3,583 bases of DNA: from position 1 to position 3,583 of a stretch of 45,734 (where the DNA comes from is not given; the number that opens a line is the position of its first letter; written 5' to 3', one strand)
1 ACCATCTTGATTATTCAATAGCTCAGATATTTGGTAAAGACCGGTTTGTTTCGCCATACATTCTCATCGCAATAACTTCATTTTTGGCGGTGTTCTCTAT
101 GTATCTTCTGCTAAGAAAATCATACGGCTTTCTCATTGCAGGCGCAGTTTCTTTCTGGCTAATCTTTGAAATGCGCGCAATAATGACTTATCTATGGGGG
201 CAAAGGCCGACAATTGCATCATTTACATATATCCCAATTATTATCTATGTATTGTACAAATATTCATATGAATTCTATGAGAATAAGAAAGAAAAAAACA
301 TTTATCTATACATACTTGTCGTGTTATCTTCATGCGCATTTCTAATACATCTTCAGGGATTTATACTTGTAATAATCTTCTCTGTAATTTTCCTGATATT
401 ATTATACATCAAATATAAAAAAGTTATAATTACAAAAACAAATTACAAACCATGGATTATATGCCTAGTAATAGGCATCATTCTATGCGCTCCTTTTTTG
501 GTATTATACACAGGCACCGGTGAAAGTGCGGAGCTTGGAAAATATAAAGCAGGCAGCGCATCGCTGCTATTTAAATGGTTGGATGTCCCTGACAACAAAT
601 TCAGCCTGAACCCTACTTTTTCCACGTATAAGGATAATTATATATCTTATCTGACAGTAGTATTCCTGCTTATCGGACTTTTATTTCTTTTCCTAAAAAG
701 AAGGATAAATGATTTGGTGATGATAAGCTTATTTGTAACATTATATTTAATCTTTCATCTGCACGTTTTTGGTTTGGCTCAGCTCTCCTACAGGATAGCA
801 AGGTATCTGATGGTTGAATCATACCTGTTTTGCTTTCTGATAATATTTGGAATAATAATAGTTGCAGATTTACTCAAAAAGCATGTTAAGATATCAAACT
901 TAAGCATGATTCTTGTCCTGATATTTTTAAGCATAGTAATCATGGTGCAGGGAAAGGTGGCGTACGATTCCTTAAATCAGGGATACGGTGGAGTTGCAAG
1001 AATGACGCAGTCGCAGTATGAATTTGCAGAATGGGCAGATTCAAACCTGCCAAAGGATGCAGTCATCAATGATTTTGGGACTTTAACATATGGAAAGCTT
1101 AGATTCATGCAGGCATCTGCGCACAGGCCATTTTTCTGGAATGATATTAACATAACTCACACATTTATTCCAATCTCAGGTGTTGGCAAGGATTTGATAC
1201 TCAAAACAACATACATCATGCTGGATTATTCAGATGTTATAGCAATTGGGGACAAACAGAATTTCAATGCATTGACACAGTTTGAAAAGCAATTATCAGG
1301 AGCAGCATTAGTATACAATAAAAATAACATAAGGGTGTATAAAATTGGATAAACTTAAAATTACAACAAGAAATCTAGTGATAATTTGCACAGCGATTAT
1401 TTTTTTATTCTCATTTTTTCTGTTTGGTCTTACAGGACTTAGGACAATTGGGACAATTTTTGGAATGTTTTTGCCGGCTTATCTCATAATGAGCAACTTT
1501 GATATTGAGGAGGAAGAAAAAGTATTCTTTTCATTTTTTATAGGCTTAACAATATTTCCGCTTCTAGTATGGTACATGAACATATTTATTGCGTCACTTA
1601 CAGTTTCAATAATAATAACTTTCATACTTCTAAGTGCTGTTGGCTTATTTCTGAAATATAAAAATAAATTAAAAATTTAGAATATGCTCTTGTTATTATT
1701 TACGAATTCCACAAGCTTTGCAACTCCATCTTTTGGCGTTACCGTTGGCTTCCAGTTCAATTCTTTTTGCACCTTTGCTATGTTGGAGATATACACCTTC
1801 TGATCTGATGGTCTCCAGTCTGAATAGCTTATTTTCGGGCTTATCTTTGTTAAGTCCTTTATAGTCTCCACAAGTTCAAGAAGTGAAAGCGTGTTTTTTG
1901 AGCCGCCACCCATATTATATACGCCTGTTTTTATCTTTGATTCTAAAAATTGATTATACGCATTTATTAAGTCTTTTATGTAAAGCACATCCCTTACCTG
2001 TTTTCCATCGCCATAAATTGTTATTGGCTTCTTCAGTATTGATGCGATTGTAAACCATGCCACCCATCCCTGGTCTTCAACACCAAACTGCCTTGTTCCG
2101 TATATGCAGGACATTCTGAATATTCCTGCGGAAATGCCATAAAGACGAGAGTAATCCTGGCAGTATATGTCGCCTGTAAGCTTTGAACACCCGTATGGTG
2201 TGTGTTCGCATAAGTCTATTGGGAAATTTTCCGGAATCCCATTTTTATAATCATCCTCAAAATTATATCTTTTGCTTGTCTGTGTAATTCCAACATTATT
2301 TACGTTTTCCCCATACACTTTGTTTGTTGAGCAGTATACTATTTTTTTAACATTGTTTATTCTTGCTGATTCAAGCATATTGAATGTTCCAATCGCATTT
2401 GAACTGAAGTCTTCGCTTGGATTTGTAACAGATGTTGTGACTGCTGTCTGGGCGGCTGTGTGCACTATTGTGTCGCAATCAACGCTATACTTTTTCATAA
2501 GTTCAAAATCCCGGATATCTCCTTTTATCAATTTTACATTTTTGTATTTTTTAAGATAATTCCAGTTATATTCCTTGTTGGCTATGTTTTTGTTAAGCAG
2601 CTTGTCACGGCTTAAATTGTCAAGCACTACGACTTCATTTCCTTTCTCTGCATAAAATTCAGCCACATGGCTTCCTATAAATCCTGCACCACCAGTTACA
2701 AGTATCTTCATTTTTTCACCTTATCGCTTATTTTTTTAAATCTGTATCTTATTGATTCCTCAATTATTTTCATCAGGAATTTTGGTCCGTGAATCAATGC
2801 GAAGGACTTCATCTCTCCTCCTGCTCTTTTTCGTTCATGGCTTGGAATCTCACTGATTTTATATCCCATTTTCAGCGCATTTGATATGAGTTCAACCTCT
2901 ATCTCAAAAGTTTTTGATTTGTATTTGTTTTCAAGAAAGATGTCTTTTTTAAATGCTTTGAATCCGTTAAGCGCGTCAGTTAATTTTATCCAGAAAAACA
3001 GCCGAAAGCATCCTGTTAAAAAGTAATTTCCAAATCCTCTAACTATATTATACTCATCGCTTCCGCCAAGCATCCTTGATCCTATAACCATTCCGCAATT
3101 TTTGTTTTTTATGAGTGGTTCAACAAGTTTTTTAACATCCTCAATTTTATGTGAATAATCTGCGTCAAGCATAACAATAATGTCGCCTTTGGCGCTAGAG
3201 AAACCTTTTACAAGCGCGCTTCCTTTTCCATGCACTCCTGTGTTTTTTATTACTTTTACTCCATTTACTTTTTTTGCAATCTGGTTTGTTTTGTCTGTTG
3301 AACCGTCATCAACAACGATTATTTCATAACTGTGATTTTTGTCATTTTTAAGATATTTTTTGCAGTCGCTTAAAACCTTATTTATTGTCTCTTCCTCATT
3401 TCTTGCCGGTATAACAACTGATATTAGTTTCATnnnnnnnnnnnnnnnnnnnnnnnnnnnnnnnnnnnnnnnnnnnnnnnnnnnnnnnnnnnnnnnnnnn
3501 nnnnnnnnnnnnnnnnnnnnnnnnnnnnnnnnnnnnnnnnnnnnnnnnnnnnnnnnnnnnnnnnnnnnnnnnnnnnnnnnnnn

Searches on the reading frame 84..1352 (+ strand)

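Call 9: search_protein_families(library=pfam, proteins=[window:84-1352:+], max_evalue=0.01)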
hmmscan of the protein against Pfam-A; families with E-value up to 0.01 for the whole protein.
window:84-1352:+ (422 aa): 1 family
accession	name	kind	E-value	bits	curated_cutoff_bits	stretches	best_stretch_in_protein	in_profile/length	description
PF20176.3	DUF6541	-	1e-07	31.1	29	1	11-328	207-540/646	Family of unknown function (DUF6541)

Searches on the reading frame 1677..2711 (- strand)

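Call 9: search_protein_families(library=pfam, proteins=[window:1677-2711:-], max_evalue=0.01)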
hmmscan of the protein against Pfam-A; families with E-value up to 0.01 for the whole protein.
window:1677-2711:- (344 aa): 11 families
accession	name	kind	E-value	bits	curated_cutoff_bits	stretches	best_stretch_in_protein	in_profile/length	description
PF01370.27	Epimerase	-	7.8e-50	170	20.9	1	3-268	1-240/240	NAD dependent epimerase/dehydratase family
PF16363.11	GDP_Man_Dehyd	-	4.7e-49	168.1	27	1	4-332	1-331/332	GDP-mannose 4,6 dehydratase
PF01073.25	3Beta_HSD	-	1e-18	67.8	22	1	4-152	1-139/280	3-beta hydroxysteroid dehydrogenase/isomerase family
PF02719.21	Polysacc_synt_2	-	4.1e-17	62.7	20.2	1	3-144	1-142/293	Polysaccharide biosynthesis protein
PF07993.18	NAD_binding_4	-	8.1e-14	51.8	20.1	1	5-219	1-223/258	Male sterility protein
PF04321.23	RmlD_sub_bind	-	7.3e-12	45.4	27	1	1-292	1-235/287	RmlD substrate binding domain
PF13460.12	NAD_binding_10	-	1.4e-05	25.5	27.2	1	7-141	1-110/184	NAD(P)H-binding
PF05368.20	NmrA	-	5.4e-05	23.4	27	1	2-128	4-106/298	NmrA-like family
PF08659.16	KR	-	0.00045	20.6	22.6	1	3-80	3-76/180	KR domain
PF00106.31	adh_short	-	0.0019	18.1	26.6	1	3-75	3-67/195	short chain dehydrogenase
PF02737.24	3HCDH_N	-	0.0036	17.7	22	1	8-60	6-56/180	3-hydroxyacyl-CoA dehydrogenase, NAD binding domain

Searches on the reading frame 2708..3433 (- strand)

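Call 9: search_protein_families(library=pfam, proteins=[window:2708-3433:-], max_evalue=0.01)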
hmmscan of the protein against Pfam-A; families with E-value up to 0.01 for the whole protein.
window:2708-3433:- (241 aa): 5 families
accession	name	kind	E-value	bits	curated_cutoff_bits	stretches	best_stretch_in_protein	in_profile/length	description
PF00535.33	Glycos_transf_2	-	6.1e-32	111.3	23.3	1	5-166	1-164/168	Glycosyl transferase family 2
PF13641.12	Glyco_tranf_2_3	-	6.4e-10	39.9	27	1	4-93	3-97/230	Glycosyltransferase like family 2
PF10111.15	Glyco_tranf_2_2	-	5.3e-09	36.4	27.3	1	5-105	1-104/276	Glycosyltransferase like family 2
PF13506.12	Glyco_transf_21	-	0.0022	17.9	21.7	1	63-139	11-84/174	Glycosyl transferase family 21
PF13704.12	Glyco_tranf_2_4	-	0.0032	18.4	27.5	1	35-92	19-81/98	Glycosyl transferase family 2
